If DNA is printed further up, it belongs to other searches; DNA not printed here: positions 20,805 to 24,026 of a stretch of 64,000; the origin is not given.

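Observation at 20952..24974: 1340-aa fusion of a cytoplasmic GT4 glycosyltransferase, a TM helix, a PQQ-like beta-propeller and a GH-A-type glycoside hydrolase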

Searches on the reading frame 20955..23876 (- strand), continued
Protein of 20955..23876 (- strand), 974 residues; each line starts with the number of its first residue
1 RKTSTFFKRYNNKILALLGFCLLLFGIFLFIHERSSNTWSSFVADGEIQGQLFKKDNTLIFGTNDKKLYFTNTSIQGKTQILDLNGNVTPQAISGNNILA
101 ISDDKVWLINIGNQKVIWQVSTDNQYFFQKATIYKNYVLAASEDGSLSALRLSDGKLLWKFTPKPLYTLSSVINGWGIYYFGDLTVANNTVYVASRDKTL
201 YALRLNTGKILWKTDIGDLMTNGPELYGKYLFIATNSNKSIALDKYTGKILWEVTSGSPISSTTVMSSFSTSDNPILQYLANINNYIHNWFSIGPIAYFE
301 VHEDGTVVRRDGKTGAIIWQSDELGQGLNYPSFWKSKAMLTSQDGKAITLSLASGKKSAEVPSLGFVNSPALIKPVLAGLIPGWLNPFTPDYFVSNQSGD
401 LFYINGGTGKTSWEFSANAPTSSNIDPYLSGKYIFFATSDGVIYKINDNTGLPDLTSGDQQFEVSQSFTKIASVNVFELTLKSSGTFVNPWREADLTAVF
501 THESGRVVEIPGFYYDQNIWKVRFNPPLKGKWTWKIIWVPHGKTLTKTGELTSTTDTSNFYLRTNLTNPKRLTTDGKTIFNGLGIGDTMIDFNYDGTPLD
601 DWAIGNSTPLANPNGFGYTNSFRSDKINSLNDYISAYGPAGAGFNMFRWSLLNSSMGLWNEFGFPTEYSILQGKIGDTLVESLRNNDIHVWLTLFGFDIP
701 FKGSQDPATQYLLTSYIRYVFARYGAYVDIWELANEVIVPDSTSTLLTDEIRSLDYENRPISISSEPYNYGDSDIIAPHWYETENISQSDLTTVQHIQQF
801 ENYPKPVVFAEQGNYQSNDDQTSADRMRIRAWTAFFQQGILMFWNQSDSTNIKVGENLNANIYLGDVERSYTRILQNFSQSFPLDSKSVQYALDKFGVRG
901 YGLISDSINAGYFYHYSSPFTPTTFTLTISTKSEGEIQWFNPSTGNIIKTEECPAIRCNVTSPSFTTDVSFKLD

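Call 64: find_encoding_contigs(protein=P0180, flank=8000, max_places=1)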
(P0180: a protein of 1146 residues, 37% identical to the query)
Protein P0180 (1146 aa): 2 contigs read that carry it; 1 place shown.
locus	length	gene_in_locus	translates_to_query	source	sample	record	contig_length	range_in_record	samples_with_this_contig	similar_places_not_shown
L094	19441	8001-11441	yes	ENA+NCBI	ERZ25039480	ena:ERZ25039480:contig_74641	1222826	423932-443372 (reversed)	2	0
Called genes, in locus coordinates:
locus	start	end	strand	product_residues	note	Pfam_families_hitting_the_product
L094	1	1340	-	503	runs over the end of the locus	PF04932:Wzy_C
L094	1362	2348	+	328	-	PF01408:GFO_IDH_MocA, PF02894:GFO_IDH_MocA_C, PF22725:GFO_IDH_MocA_C3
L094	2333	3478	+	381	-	PF00155:Aminotran_1_2 (faint), PF00266:Aminotran_5 (faint), PF01041:DegT_DnrJ_EryC1, PF01053:Cys_Met_Meta_PP (weak)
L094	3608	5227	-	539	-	-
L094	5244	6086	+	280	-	-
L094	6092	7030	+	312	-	PF00535:Glycos_transf_2, PF13641:Glyco_tranf_2_3 (faint)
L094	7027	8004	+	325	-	PF01073:3Beta_HSD, PF01370:Epimerase, PF02719:Polysacc_synt_2 (faint), PF07993:NAD_binding_4 (weak), PF16363:GDP_Man_Dehyd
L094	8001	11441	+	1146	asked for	PF03808:Glyco_tran_WecG, PF13570:Beta-prop_ACSF4, PF01011:PQQ (faint), PF13360:PQQ_2, PF13570:Beta-prop_ACSF4, PF13360:PQQ_2, PF16586:DUF5060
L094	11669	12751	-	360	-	PF00657:Lipase_GDSL (faint), PF13472:Lipase_GDSL_2 (weak)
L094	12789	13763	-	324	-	PF04055:Radical_SAM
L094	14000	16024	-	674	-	PF04932:Wzy_C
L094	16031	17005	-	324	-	PF03214:RGP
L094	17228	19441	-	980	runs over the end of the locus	PF13360:PQQ_2, PF13570:Beta-prop_ACSF4, PF16586:DUF5060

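Call 65: predict_structure(alignment_id=A2)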
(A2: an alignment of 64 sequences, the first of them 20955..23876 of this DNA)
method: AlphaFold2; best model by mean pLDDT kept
length: 974 residues; sequences in the alignment: 64
mean_pLDDT: 94.0   pTM: 0.90
mean pLDDT of the five models: 94.0, 92.3, 90.8, 89.8, 89.7
residues with pLDDT >= 90: 847; 70-90: 109; 50-70: 10; < 50: 8
segments of 3 or more residues with pLDDT < 50: 1-8
pLDDT, mean of each block of 10 residues (from residue 1): 48 85 93 79 93 95 96 91 95 97 98 97 94 97 96 98 86 78 95 96 98 97 95 97 98 97 95 90 88 92 97 98 95 95 96 96 95 92 88 96 94 95 88 95 96 93 97 97 94 96 98 98 98 98 96 97 94 97 96 92 93 87 92 98 97 93 91 97 98 95 93 97 98 93 95 97 80 93 96 97 95 95 97 98 96 88 97 97 95 93 95 97 96 95 98 94 98 96
secondary structure, 60 per line:
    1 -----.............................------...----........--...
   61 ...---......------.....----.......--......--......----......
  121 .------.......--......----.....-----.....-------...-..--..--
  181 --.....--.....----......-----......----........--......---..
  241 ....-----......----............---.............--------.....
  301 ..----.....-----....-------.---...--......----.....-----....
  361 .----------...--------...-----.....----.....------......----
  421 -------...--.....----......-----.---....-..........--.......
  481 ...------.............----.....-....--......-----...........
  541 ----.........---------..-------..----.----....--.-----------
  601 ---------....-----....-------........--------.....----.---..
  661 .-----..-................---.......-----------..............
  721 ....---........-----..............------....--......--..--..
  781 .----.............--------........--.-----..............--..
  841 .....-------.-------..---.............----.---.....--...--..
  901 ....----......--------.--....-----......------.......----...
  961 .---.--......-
elements in order (helices of 4 or more, strands of 3 or more residues): H6-34 E41-43 E48-55 E58-63 E67-72 E79-83 E88-94 E97-102 E105-110 E115-121 E128-134 E137-142 E147-151 E157-161 E183-187 E190-194 E199-204 E210-215 E220-227 E230-235 E239-244 E250-255 E260-267 H268-271 H275-287 E296-302 E307-311 E317-320 E332-334 E337-342 E347-351 E357-361 E372-374 E391-395 E400-404 E411-416 E428-430 E433-437 E442-447 H457-460 E462-471 E474-483 H490-493 E494-502 E507-511 E513-516 E519-524 E530-540 E545-553 E583-586 E610-613 E619-622 H630-637 E646-650 E659-661 H670-685 E689-695 H707-724 E728-735 H741-754 E761-764 H767-772 E779-781 H786-798 E807-814 H823-836 E839-845 H866-878 E887-891 E899-904 E909-914 E926-929 E935-940 E947-953 E958-961 E968-973
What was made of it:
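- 22536..23756 (-): Extracytoplasmic PQQ_2/BamB-like beta-propeller, aa ~407-813, probably nine blades, with a helical insertion at aa ~634-653. The AF2 model has 36 strands (call 65).
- Whole ectodomain: pLDDT 94.0, pTM 0.90 (call 65).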

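Call 69: fold_search(model_id=the predicted structure, library=pdb)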
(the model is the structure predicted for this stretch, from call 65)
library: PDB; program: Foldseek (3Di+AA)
matches with E <= 10: 1960; with E <= 0.001: 1583
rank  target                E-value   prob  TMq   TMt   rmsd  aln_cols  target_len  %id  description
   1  9gmj                  4.4e-25  1.00  0.39  0.66   5.5       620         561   15  The crystal structure of ManDH5 Selenomethionine derivative at 1.6 Angstroms resolution - a beta-D-Mannanase of GH5 fami (released 2025-09-10)
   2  9gpg_A                1.4e-24  1.00  0.40  0.67   5.3       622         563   14  Complex of ManDH5 native enzyme with Mannobiose after co crystallization with Mannopentaose at 1.7 angstroms resolutio (released 2025-09-17)
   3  9gpc                  2.1e-24  1.00  0.40  0.66   4.9       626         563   14  The crystal structure of ManDH5 E303Q mutant at 1.4 Angstroms Resolution - a beta-D-Mannanase of GH5 family from Dictyog (released 2025-09-17)
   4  9gpe_A                3.0e-24  1.00  0.40  0.67   5.2       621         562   14  ManDH5 E303Q in complex with mannotetraose after co-crystalliztion with mannotetraose at 1.6 angstroms resolution a be (released 2025-09-17)
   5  9gpa                  1.0e-23  1.00  0.40  0.67   5.2       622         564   15  ManDH5- a beta-D-Mannanase of GH5 family from Dictyoglomus thermophilium (released 2025-09-17)
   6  6tjh_A                7.9e-21  1.00  0.33  0.87   3.1       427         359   18  Crystal structure of the computationally designed Cake9 protein (released 2020-05-06)
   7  9a3d_MODEL_1_A        1.9e-20  1.00  0.27  0.62   4.4       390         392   16  Model of E. coli BamB by in-cell photo-crosslinking MS and deep learning (released 2023-02-24)
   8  6tji_A                2.0e-20  1.00  0.34  0.87   3.0       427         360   18  Crystal structure of the computationally designed Cake10 protein (released 2020-05-06)
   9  3q54                  6.2e-20  1.00  0.27  0.68   7.6       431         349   16  Crystal structure of Escherichia coli BamB (released 2012-05-09)
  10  9mgf_B                1.0e-19  1.00  0.27  0.66   4.6       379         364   18  beta-barrel assembly machine from Escherichia coli in a middle state of substrate assembly (released 2025-12-17)
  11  8orr                  1.0e-19  1.00  0.27  0.68   7.5       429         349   15  Outer membrane protein assembly factor BamB from Klebsiella pneumoniae (released 2024-04-24)
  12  3prw                  1.4e-19  1.00  0.28  0.69   6.2       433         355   15  Crystal structure of the lipoprotein BamB (released 2011-01-19)
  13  3q7o                  4.6e-19  1.00  0.25  0.62   5.7       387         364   16  The crystal structure of BamB from the BAM complex in spacegroup P213 (released 2011-02-09)
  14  5ayw_B                5.4e-19  1.00  0.26  0.67   5.1       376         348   17  Structure of a membrane complex (released 2016-02-24)
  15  9cnw_B                5.4e-19  1.00  0.27  0.67   5.3       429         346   14  CryoEM structure of the APO-BAM complex in DDM detergent (released 2024-12-25)
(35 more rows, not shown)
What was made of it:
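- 22536..23756 (-): Foldseek gives Cake9/Cake10 TMt 0.87 against BamB 0.62-0.71 (call 69).
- On PQQ_2 / BamB-like beta-propeller: The model has 36 strands and fits nine-bladed Cake9 (TMt 0.87) better than BamB (0.62-0.71) (calls 65, 69).
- Checked: The model, however, has 36 strands (call 65) and superposes best on the nine-bladed designed propeller Cake9 (call 69).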
